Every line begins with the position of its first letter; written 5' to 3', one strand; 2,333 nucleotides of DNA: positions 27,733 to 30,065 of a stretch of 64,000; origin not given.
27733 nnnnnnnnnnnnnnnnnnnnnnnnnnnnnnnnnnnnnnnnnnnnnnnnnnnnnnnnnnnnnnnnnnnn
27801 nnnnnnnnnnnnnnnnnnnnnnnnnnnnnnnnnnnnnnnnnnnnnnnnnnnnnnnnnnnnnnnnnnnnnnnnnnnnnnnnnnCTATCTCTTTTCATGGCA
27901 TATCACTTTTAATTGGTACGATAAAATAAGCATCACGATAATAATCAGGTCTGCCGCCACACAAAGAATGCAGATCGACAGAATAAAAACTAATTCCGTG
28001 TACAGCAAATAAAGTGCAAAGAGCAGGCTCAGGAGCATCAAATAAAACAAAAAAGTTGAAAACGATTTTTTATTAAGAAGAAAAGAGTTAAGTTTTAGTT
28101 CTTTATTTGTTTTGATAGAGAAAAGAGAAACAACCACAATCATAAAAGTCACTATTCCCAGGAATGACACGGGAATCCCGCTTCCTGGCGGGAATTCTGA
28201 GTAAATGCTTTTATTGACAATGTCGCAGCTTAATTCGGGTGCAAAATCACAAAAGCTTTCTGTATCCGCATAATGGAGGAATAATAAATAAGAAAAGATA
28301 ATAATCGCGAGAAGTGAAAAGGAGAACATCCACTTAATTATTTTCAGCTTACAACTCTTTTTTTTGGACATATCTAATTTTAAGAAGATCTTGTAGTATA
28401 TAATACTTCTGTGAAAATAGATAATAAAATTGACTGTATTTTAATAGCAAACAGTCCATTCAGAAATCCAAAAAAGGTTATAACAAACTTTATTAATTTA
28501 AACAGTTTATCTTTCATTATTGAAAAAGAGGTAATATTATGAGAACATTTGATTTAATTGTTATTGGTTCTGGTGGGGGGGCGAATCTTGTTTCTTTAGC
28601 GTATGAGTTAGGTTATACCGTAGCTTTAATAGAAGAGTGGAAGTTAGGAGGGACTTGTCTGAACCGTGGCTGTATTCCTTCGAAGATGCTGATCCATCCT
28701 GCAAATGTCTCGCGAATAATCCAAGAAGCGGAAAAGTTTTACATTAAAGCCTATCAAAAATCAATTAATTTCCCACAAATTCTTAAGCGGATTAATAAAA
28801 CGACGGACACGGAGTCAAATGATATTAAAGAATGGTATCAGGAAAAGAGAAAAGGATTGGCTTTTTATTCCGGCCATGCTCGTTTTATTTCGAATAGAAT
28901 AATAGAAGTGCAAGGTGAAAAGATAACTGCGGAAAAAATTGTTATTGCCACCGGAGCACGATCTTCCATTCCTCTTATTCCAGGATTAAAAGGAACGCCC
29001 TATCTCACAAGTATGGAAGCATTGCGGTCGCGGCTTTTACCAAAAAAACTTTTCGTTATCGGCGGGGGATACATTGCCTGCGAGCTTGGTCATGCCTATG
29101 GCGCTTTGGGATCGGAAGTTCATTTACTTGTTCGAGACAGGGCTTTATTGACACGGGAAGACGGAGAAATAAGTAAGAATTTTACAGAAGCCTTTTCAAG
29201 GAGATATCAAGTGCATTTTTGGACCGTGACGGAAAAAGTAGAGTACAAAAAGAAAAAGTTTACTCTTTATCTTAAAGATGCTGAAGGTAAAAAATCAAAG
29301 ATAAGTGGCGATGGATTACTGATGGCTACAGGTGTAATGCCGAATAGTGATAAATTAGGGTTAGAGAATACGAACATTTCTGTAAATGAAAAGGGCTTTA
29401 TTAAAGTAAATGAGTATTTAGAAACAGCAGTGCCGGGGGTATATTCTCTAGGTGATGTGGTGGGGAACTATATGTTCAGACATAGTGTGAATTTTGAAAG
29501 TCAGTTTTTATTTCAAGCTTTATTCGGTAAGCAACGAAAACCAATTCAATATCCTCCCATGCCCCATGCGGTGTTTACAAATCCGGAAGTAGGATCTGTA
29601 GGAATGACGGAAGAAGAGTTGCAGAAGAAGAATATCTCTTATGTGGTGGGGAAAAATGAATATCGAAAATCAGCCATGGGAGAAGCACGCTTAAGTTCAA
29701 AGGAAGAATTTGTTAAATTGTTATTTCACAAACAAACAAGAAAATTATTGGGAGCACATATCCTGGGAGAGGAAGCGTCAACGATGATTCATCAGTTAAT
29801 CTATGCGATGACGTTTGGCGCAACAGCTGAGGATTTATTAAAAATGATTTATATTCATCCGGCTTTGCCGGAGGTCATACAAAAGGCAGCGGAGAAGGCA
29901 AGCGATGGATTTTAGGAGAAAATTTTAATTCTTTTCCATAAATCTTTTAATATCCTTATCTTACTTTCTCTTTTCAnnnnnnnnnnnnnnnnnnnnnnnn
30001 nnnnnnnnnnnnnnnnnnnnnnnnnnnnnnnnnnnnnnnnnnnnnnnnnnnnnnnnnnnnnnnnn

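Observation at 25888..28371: Extracytoplasmic thiol-disulfide module: glutaredoxin-like, DoxX, CcdA/DsbD, secreted thioredoxin-like CxxC protein and VKOR in one minus-strand gene string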

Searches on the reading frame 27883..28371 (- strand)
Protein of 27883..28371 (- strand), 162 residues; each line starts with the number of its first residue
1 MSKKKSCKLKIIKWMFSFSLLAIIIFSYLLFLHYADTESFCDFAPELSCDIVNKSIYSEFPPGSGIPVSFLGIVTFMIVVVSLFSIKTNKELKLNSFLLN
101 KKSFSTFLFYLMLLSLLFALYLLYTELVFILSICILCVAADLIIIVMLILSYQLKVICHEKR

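Call 3: search_protein_families(library=pfam, proteins=[window:27883-28371:-], max_evalue=0.01)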
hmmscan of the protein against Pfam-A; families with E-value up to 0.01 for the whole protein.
window:27883-28371:- (162 aa): 1 family
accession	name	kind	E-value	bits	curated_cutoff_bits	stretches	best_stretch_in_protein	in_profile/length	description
PF07884.19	VKOR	-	1.1e-17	64.9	27.5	1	14-151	2-133/134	Vitamin K epoxide reductase family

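Call 4: search_protein_families(library=ncbifam, proteins=[window:27883-28371:-], max_evalue=0.01)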
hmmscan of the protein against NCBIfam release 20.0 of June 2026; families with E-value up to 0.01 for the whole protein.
window:27883-28371:- (162 aa): 3 families
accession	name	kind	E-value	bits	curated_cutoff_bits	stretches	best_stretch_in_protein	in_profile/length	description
NF011480.0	PRK14889.1-4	equivalog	2.1e-11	44.4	120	1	15-151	9-126/132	VKOR family protein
NF011479.0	PRK14889.1-2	equivalog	3.6e-07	30.5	264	1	5-152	5-140/145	VKOR family protein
NF011478.0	PRK14889.1-1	equivalog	0.00034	20.6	182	1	66-149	65-138/152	VKOR family protein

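Call 9: find_homologous_proteins(query=window:27883-28371:-)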
Query window:27883-28371:- (162 aa): 43 proteins with E <= 0.001 among 154 candidates.
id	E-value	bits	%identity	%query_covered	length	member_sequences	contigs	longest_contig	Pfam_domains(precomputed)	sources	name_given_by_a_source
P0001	8.5e-83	294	100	91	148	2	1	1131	PF07884.20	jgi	-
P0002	5.3e-61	223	65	100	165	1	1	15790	PF07884.20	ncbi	-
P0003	5.4e-59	217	66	99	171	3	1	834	PF07884.20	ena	-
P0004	1.3e-56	209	64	94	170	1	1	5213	PF07884.20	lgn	-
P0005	9.1e-56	206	62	99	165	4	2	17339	PF07884.20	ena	-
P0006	1.1e-55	206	69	89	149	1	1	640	PF07884.20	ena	-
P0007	2.2e-53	199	63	98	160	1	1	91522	PF07884.20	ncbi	-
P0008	6.8e-52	194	63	78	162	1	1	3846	PF07884.20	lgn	-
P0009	1.5e-51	193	60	100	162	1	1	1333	PF07884.20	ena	-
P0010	2.1e-51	192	59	97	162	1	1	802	PF07884.20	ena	-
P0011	4.1e-50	188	59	98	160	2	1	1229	PF07884.20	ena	-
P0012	4.3e-50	188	67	84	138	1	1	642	PF07884.20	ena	-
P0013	1.2e-49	186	65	83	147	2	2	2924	PF07884.20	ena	-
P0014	1.3e-49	186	63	94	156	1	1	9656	PF07884.20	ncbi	-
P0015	1.1e-48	183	60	100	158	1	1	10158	PF07884.20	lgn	-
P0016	1.2e-47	180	60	100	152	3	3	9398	PF07884.20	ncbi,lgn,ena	-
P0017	7.6e-47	177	57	96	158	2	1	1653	PF07884.20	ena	-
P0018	8.7e-47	177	59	94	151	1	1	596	PF07884.20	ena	-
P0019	2.0e-44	170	59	99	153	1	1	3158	PF07884.20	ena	-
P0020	3.4e-44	169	56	99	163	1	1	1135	PF07884.20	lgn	-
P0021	4.3e-42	162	59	91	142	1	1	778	PF07884.20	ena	-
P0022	6.9e-42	161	58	88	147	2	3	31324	PF07884.20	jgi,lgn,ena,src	-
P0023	6.7e-41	158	59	89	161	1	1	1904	PF07884.20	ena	-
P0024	3.2e-40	156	57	88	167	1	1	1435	PF07884.20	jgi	jgi:uncharacterized membrane protein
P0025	4.9e-40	155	56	90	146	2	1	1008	PF07884.20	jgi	-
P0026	6.6e-40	155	59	90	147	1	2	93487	PF07884.20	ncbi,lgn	-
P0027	2.9e-38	149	58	83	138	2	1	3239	PF07884.20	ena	-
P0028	1.9e-35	140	59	70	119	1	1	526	PF07884.20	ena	-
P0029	4.6e-34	136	49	90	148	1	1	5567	PF07884.20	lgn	-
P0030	2.3e-33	134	63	64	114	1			PF07884.20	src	-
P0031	6.3e-30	122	49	95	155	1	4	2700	PF07884.20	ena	-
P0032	8.7e-27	112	44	95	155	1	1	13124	PF07884.20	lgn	-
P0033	9.3e-26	109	46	93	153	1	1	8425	PF07884.20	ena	-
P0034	1.3e-25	108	45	95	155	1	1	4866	PF07884.20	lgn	-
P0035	1.5e-25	108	45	95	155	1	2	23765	PF07884.20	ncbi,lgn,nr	ncbi:vitamin K epoxide reductase family protein [Candidatus Woesearchaeota archaeon]|nr:vitamin K ep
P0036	2.9e-25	107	46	95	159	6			PF07884.20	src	-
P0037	3.6e-25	107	46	93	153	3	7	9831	PF07884.20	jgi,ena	-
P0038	4.1e-25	107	44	95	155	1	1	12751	PF07884.20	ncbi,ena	-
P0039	1.7e-24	105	47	95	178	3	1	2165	PF07884.20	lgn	-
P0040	1.7e-22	98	65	40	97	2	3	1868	PF07884.20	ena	-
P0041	1.7e-17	82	51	62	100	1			PF07884.20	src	-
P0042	2.2e-8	52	34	72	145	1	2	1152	PF07884.20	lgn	-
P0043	2.7e-5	42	31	76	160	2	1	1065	PF07884.20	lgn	-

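Call 11: find_encoding_contigs(protein=P0007, flank=8000, max_places=2)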
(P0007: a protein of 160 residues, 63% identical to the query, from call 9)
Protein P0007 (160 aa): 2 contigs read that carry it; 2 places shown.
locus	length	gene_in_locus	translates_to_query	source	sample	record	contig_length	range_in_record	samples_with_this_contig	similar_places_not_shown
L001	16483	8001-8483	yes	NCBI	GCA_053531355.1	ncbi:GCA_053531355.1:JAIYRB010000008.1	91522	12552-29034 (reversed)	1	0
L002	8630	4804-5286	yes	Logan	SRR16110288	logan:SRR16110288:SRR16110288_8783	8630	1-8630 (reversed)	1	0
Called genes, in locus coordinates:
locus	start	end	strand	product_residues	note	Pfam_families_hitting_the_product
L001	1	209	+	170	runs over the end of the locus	PF02002:TFIIE_alpha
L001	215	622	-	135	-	-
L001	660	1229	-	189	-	PF02163:Peptidase_M50 (weak)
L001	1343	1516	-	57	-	-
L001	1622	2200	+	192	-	PF00827:Ribosomal_L15e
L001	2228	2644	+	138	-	-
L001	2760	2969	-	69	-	PF00125:Histone (weak), PF15511:CENP-T_C (weak), PF00808:CBFD_NFYB_HMF, PF02291:TFIID-31kDa (weak)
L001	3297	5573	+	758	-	PF01368:DHH, PF14890:Intein_splicing, PF14528:LAGLIDADG_3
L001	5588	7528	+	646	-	PF01841:Transglut_core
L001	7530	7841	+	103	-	-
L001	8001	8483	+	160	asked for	PF07884:VKOR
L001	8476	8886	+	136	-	-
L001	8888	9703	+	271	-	PF11139:SfLAP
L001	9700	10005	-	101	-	-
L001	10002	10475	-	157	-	-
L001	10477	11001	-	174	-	-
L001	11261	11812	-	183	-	-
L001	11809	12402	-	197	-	PF18765:Polbeta, PF01909:NTP_transf_2 (weak)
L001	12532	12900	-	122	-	-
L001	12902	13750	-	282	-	PF02498:Bro-N (weak)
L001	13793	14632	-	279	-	PF02498:Bro-N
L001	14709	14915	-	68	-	PF13412:HTH_24, PF01047:MarR (weak), PF13404:HTH_AsnC-type (weak), PF12802:MarR_2 (weak)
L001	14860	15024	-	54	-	-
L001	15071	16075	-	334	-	PF17761:DUF1016_N, PF06250:YhcG_C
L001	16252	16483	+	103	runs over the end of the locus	-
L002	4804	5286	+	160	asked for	PF07884:VKOR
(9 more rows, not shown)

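Call 12: find_encoding_contigs(protein=P0026, flank=8000, max_places=2)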
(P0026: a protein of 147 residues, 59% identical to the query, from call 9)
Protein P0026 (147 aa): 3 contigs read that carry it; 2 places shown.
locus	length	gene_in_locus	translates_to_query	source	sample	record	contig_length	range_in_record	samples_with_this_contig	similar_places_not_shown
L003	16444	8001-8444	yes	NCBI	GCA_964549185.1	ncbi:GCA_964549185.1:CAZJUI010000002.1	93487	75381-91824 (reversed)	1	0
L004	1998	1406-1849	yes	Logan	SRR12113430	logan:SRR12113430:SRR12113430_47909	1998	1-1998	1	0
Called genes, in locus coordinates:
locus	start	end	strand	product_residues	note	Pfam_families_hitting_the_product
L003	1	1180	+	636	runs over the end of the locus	PF04096:Nucleoporin2 (faint)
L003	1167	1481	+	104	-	-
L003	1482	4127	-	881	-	PF00133:tRNA-synt_1, PF01406:tRNA-synt_1e (faint), PF09334:tRNA-synt_1g, PF13603:tRNA-synt_1_2, PF00133:tRNA-synt_1, PF09334:tRNA-synt_1g (weak), PF08264:Anticodon_1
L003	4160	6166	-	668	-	PF00082:Peptidase_S8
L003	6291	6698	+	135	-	-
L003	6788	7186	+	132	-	-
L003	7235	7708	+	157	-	-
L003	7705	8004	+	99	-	-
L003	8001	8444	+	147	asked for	PF07884:VKOR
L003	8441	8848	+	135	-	-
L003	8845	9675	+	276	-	PF11139:SfLAP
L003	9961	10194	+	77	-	PF04014:MazE_antitoxin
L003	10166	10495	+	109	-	PF02452:PemK_toxin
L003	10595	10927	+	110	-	-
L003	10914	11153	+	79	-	-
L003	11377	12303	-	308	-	PF00733:Asn_synthase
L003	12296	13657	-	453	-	-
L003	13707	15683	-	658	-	PF06280:fn3_5 (faint), PF07705:CARDB (faint), PF10633:NPCBM_assoc (faint), PF22544:HYDIN_VesB_CFA65-like_Ig (faint)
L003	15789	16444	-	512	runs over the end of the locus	-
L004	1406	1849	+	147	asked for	PF07884:VKOR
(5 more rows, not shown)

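Call 13: find_encoding_contigs(protein=P0035, flank=8000, max_places=2)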
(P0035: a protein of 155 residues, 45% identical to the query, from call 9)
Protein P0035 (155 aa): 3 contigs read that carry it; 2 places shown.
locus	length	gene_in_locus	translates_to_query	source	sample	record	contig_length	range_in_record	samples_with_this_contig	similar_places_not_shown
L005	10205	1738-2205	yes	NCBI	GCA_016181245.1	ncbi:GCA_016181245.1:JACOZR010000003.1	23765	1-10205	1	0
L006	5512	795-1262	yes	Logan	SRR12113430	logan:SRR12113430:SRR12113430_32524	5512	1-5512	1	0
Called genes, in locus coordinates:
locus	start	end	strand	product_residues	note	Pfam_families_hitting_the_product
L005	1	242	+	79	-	PF07973:tRNA_SAD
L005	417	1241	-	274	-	PF01944:SpoIIM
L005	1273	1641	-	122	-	PF14251:PterinBD-DUF4346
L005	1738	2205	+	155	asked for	PF07884:VKOR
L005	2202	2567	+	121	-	-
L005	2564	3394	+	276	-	PF11139:SfLAP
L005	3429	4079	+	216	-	PF00702:Hydrolase, PF13419:HAD_2, PF13242:Hydrolase_like (weak)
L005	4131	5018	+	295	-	PF02661:Fic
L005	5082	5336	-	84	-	-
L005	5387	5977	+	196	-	PF01902:Diphthami_syn_2_N, PF28410:Diphthami_syn_2_C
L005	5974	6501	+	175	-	PF00117:GATase, PF01174:SNO (faint), PF07722:Peptidase_C26 (faint)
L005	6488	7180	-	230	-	PF08022:FAD_binding_8 (faint), PF00175:NAD_binding_1, PF08030:NAD_binding_6 (weak)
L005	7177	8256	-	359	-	PF02222:ATP-grasp (faint), PF02655:ATP-grasp_3 (weak), PF02955:GSH-S_ATP, PF08443:RimK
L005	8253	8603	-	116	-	PF13650:Asp_protease_2 (weak), PF13975:gag-asp_proteas (weak), PF05618:RimB-like (weak)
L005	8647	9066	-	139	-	-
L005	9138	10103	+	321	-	PF01594:AI-2E_transport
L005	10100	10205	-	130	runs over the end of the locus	-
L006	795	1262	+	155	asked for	PF07884:VKOR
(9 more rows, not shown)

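Call 16: search_solved_structures(query=window:27883-28371:-, max_evalue=1, show_alignments=1)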
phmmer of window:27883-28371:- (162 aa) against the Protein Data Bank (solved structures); distinct sequences matched with E-value up to 1: 4.
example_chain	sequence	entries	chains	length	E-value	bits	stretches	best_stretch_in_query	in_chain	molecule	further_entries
4nv2_A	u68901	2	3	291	0.048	17.2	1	24-145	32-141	VKORC1/thioredoxin domain protein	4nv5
4nv6_A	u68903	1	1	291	0.073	16.6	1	23-145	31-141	VKORC1/thioredoxin domain protein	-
5tj5_B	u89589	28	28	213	0.098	16.2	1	89-125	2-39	V-type proton ATPase subunit c''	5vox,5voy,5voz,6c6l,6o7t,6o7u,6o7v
6wv3_A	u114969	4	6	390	0.37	14.3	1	35-153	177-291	Vitamin K epoxide reductase, termini restrained by green fluorescent protein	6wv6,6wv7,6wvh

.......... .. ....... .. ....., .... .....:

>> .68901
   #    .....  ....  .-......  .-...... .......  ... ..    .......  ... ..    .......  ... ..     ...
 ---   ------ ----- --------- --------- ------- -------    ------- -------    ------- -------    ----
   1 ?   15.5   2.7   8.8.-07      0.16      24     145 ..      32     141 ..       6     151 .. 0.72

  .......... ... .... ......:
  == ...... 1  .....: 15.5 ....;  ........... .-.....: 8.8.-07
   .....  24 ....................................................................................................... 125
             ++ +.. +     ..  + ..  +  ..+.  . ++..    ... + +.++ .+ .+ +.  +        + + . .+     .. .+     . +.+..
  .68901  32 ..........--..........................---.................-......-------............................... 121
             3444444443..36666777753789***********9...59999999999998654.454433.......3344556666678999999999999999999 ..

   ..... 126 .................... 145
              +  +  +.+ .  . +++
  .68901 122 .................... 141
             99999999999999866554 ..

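Call 48: find_encoding_contigs(protein=P0002, flank=8000, max_places=2)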
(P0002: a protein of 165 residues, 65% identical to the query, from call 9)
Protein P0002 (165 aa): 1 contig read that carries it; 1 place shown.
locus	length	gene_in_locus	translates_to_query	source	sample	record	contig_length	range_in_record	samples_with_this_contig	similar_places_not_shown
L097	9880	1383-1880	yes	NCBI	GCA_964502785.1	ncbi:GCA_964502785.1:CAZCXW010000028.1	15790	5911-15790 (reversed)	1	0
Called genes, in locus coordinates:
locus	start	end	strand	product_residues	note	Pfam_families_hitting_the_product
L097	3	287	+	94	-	?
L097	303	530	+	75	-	PF01192:RNA_pol_Rpb6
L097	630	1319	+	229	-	-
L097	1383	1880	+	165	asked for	PF07884:VKOR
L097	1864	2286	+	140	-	-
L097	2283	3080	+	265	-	PF11139:SfLAP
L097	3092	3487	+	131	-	-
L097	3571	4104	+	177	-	-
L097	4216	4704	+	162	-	PF01551:Peptidase_M23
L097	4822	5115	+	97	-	PF04010:DUF357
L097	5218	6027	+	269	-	PF01978:TrmB, PF11495:TrmB_EBD_N, PF13091:PLDc_2 (faint)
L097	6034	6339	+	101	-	-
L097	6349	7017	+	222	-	-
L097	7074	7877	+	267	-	PF00089:Trypsin (weak), PF13365:Trypsin_2 (weak)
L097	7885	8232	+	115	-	PF01981:PTH2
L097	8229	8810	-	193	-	PF01914:MarC, PF03741:TerC (faint)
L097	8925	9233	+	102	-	PF00935:Ribosomal_L44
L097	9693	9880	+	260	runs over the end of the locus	PF00575:S1, PF07541:EIF_2_alpha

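Call 49: find_encoding_contigs(protein=P0005, flank=8000, max_places=2)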
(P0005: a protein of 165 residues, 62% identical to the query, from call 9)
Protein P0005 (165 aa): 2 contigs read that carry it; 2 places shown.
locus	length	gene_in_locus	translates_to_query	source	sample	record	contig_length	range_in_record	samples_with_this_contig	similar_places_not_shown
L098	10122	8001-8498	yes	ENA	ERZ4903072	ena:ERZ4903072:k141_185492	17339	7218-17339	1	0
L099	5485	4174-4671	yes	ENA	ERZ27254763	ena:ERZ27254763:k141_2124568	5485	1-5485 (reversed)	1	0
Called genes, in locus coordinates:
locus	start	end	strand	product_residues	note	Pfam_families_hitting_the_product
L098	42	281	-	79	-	PF04014:MazE_antitoxin (weak)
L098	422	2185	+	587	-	-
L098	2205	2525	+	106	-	PF00892:EamA (weak), PF00893:Multi_Drug_Res (weak)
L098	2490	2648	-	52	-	-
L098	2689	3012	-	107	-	-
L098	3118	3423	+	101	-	-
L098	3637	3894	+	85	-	PF01247:Ribosomal_L35Ae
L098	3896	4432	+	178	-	PF00252:Ribosomal_L16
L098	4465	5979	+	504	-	-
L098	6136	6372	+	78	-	PF00462:Glutaredoxin, PF13417:GST_N_3 (weak)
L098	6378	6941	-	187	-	PF18765:Polbeta (weak)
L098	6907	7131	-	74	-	-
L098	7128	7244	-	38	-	-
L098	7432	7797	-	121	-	-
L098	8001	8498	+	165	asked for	PF07884:VKOR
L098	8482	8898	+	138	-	-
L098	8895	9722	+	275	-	PF11139:SfLAP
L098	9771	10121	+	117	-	?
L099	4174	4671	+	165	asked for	PF07884:VKOR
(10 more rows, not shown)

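Call 74: search_protein_families(library=pfam, proteins=[L001:10477-11001:-, L001:10002-10475:-], max_evalue=0.001)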
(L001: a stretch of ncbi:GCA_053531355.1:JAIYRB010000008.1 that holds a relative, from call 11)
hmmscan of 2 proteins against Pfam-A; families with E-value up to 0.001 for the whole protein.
L001:10477-11001:- (174 aa): 0 families

L001:10002-10475:- (157 aa): 0 families

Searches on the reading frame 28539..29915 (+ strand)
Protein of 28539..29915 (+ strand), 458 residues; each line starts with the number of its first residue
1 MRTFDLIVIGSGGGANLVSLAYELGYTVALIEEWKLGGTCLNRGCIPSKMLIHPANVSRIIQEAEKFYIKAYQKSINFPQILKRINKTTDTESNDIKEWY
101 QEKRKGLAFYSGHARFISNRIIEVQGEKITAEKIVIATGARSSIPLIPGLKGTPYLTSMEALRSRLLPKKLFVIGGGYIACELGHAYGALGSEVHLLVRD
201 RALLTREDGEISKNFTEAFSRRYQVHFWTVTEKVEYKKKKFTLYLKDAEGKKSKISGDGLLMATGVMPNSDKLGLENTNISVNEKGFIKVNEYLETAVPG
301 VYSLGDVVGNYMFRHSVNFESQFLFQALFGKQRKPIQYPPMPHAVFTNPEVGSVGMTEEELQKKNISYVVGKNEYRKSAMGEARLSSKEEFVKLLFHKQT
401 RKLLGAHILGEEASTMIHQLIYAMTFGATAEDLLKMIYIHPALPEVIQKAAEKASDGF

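Call 3: search_protein_families(library=pfam, proteins=[window:28539-29915:+], max_evalue=0.01)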
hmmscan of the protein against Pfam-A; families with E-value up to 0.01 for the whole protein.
window:28539-29915:+ (458 aa): 6 families
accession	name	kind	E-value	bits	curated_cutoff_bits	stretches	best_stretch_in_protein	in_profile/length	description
PF07992.20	Pyr_redox_2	-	4.9e-53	180.9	26.1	1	4-313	1-283/291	Pyridine nucleotide-disulphide oxidoreductase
PF02852.28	Pyr_redox_dim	-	3.6e-30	104.9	25.3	1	341-451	1-110/110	Pyridine nucleotide-disulphide oxidoreductase, dimerisation domain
PF00070.33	Pyr_redox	-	7.6e-13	49.2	22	1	170-240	1-72/82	Pyridine nucleotide-disulphide oxidoreductase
PF13738.12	Pyr_redox_3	-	5.3e-12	46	30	1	121-305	115-305/305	Pyridine nucleotide-disulphide oxidoreductase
PF13434.12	Lys_Orn_oxgnase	-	7.2e-05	22.5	21.3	1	124-233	141-252/339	L-lysine 6-monooxygenase/L-ornithine 5-monooxygenase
PF01266.30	DAO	-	0.0081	16.2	27.9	0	5-106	1-113/353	FAD dependent oxidoreductase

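Call 4: search_protein_families(library=ncbifam, proteins=[window:28539-29915:+], max_evalue=0.01)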
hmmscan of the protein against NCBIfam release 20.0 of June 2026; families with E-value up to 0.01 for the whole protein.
window:28539-29915:+ (458 aa): 47 families (the best 25 are shown)
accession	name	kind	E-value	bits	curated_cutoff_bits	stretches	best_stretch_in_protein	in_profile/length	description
NF004944.0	PRK06292.2-2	equivalog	1e-163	545.3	619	1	1-455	1-453/460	dihydrolipoyl dehydrogenase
NF004947.0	PRK06292.2-5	equivalog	1.4e-136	456.1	592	1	1-453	1-457/474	dihydrolipoyl dehydrogenase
NF004946.0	PRK06292.2-4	subfamily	1.9e-125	419.4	634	1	1-454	1-470/487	dihydrolipoyl dehydrogenase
NF005884.0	PRK07846.1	equivalog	1.3e-118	396.5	501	1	1-450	1-447/454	mycothione reductase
TIGR03452.1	mycothione_red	equivalog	5.7e-106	355.1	635.65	1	3-450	2-448/452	mycothione reductase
TIGR01350.1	lipoamide_DH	equivalog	3.5e-105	352.4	408.8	1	4-455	2-455/461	dihydrolipoyl dehydrogenase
TIGR02053.1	MerA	equivalog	4.2e-98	329.4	454.45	1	4-452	1-451/465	mercury(II) reductase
NF004776.0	PRK06116.1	equivalog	4.1e-91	306.2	480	1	2-444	3-443/450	glutathione-disulfide reductase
NF004992.0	PRK06370.1-4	equivalog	3.9e-90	302.5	629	1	2-448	3-449/459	FAD-containing oxidoreductase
NF004991.0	PRK06370.1-3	subfamily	1.4e-88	297.7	620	1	3-453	35-486/509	FAD-containing oxidoreductase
NF004945.0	PRK06292.2-3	equivalog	2.2e-84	284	494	1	1-448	1-446/457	dihydrolipoyl dehydrogenase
NF003585.0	PRK05249.1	equivalog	9.5e-78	261.9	465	1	2-452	5-455/464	Si-specific NAD(P)(+) transhydrogenase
TIGR01421.1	gluta_reduc_1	equivalog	4.7e-77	260.1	556.15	1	2-444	1-443/450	glutathione-disulfide reductase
TIGR01424.1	gluta_reduc_2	equivalog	7.1e-77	258.9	606.05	1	4-445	3-440/446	glutathione-disulfide reductase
NF004943.0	PRK06292.2-1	equivalog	1.7e-74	251.3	432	1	1-453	1-454/456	dihydrolipoyl dehydrogenase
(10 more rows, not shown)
